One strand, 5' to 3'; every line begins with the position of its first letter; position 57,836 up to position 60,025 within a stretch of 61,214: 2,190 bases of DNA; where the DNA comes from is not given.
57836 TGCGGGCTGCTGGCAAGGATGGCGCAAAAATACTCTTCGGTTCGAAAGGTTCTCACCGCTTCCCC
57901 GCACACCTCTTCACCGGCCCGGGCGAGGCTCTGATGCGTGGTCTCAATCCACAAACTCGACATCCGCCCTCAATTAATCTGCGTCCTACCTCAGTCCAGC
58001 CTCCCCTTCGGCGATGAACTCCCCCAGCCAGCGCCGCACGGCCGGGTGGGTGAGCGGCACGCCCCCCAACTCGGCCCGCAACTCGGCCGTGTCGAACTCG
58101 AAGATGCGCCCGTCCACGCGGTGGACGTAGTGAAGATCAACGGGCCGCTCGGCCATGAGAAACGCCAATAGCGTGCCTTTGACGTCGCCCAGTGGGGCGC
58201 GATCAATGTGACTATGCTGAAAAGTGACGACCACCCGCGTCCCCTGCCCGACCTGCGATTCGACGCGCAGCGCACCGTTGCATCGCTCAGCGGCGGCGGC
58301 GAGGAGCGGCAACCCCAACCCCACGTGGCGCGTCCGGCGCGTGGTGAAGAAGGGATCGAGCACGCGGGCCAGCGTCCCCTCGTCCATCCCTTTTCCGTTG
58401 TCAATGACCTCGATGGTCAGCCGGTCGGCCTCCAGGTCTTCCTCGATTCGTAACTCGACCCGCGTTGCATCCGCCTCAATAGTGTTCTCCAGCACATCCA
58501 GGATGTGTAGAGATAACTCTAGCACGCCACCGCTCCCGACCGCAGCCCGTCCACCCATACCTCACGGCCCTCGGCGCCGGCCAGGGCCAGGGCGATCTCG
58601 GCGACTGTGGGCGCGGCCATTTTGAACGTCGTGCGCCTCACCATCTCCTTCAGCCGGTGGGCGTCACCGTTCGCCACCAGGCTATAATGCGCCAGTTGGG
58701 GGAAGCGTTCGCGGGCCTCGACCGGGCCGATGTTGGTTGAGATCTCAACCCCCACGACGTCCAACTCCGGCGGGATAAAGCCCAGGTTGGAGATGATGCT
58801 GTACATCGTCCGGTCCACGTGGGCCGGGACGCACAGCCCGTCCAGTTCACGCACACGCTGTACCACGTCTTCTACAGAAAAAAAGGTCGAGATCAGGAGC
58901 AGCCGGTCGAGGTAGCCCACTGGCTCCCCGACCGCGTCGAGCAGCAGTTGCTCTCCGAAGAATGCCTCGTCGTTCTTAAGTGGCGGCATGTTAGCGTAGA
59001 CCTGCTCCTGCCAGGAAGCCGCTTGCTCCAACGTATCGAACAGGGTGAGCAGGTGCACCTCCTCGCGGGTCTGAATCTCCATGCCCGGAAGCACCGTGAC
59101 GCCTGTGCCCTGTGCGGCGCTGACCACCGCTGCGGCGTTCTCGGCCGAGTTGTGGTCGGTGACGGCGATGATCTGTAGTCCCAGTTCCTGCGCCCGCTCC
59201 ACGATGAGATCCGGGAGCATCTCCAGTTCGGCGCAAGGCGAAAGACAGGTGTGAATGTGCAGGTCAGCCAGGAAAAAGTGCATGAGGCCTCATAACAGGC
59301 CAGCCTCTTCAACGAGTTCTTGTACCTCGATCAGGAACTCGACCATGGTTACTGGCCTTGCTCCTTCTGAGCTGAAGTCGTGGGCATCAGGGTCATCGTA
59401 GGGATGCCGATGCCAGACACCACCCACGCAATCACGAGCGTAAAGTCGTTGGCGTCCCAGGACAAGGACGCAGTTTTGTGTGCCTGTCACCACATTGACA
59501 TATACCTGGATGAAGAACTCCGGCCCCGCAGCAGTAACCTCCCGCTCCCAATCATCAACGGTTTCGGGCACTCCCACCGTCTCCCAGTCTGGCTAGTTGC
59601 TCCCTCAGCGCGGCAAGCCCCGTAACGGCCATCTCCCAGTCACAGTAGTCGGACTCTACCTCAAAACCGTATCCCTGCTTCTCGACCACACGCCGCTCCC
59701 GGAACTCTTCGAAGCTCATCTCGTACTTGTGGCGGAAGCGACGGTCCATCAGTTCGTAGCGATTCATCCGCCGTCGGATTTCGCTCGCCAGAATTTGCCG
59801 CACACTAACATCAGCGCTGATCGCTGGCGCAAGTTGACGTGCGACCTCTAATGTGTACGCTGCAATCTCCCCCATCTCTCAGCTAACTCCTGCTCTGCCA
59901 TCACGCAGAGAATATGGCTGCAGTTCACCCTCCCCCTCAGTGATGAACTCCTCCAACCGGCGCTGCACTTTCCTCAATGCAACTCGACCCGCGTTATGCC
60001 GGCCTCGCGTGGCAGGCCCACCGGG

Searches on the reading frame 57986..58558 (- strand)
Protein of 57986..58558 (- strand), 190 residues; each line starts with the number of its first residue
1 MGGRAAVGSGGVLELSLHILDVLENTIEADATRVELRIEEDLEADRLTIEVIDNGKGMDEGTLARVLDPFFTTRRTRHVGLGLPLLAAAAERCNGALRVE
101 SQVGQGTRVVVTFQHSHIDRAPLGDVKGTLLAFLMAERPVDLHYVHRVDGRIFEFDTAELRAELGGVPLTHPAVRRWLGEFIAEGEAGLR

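Call 11: search_protein_families(library=pfam, proteins=[window:57986-58558:-], max_evalue=0.001)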
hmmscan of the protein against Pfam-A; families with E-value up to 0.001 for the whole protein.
window:57986-58558:- (190 aa): 3 families
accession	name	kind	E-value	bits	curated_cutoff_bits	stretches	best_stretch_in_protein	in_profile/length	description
PF02518.31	HATPase_c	-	7.8e-19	68.6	26.4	1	18-114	9-108/111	Histidine kinase-, DNA gyrase B-, and HSP90-like ATPase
PF13589.12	HATPase_c_3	-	3.9e-07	30.6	25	1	19-76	7-62/137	Histidine kinase-, DNA gyrase B-, and HSP90-like ATPase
PF13581.12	HATPase_c_2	-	0.00065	20.2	27.4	1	33-112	55-126/127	Histidine kinase-like ATPase domain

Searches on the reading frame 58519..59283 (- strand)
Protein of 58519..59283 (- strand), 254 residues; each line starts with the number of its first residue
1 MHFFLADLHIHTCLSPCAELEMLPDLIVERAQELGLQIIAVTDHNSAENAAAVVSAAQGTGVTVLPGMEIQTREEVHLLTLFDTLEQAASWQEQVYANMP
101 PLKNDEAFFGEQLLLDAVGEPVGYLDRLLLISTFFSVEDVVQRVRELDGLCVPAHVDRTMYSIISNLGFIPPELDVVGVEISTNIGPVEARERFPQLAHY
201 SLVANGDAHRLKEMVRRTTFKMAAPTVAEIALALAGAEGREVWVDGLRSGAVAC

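Call 10: find_encoding_contigs(protein=window:58519-59283:-, flank=10000, max_places=4)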
Protein window:58519-59283:- (254 aa): 13 contigs read that carry it; 4 places shown.
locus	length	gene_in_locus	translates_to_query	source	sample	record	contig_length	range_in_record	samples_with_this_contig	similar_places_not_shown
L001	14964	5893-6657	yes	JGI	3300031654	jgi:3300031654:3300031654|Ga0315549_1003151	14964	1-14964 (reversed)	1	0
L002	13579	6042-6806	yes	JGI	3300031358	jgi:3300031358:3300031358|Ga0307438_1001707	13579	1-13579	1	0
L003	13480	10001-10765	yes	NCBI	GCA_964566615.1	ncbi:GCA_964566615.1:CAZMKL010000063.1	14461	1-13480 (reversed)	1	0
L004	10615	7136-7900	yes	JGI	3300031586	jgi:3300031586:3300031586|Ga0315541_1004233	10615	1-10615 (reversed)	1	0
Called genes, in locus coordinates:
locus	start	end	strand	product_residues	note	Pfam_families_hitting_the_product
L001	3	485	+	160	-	?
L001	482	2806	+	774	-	PF13231:PMT_2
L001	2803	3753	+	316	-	PF03706:LPG_synthase_TM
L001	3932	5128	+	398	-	PF13183:Fer4_8, PF12838:Fer4_7 (weak), PF13187:Fer4_9, PF13534:Fer4_17, PF02754:CCG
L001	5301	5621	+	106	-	-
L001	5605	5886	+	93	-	-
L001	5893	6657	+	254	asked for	PF02811:PHP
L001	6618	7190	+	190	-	PF02518:HATPase_c, PF13589:HATPase_c_3 (weak)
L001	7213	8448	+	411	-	-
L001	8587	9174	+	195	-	PF07992:Pyr_redox_2 (faint), PF00890:FAD_binding_2 (weak), PF12831:FAD_oxidored, PF13450:NAD_binding_8 (weak)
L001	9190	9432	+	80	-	PF00037:Fer4 (weak)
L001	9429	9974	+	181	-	PF01257:2Fe-2S_thioredx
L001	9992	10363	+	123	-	PF01257:2Fe-2S_thioredx (weak)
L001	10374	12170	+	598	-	PF01512:Complex1_51K, PF10531:SLBB (weak), PF10589:NADH_4Fe-4S, PF13237:Fer4_10 (weak), PF00037:Fer4, PF12838:Fer4_7 (weak), PF13187:Fer4_9 (weak), PF14697:Fer4_21 (weak), +1 more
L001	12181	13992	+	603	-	PF00111:Fer2, PF13510:Fer2_4, PF12838:Fer4_7 (weak), PF13187:Fer4_9 (weak), PF12838:Fer4_7, PF13187:Fer4_9, PF13237:Fer4_10, PF14697:Fer4_21, +8 more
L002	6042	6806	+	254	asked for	PF02811:PHP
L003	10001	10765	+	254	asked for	PF02811:PHP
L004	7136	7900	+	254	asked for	PF02811:PHP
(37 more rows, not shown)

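Call 11: search_protein_families(library=pfam, proteins=[window:58519-59283:-], max_evalue=0.001)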
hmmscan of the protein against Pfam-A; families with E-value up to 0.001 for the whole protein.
window:58519-59283:- (254 aa): 1 family
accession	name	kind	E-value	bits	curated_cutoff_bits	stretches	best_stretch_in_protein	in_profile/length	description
PF02811.25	PHP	-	2.2e-10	41.5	26.4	1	7-82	1-79/164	PHP domain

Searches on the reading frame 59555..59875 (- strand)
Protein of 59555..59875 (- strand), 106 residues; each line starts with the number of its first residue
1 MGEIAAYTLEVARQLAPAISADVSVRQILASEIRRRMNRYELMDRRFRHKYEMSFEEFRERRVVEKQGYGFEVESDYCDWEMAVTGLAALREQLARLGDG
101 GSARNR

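Call 11: search_protein_families(library=pfam, proteins=[window:59555-59875:-], max_evalue=0.001)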
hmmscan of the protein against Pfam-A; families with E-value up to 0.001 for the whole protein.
window:59555-59875:- (106 aa): 0 families

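Call 54: search_protein_families(library=pfam, proteins=[window:59555-59875:-], max_evalue=1)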
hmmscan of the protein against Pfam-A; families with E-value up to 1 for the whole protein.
window:59555-59875:- (106 aa): 2 families
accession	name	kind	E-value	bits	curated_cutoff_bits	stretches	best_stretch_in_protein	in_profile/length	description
PF07474.17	G2F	-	0.01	16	23.5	1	10-74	45-109/184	G2F domain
PF07410.16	Phage_Gp111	-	0.09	13.8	27.1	1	11-74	39-102/117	Streptococcus thermophilus bacteriophage Gp111 protein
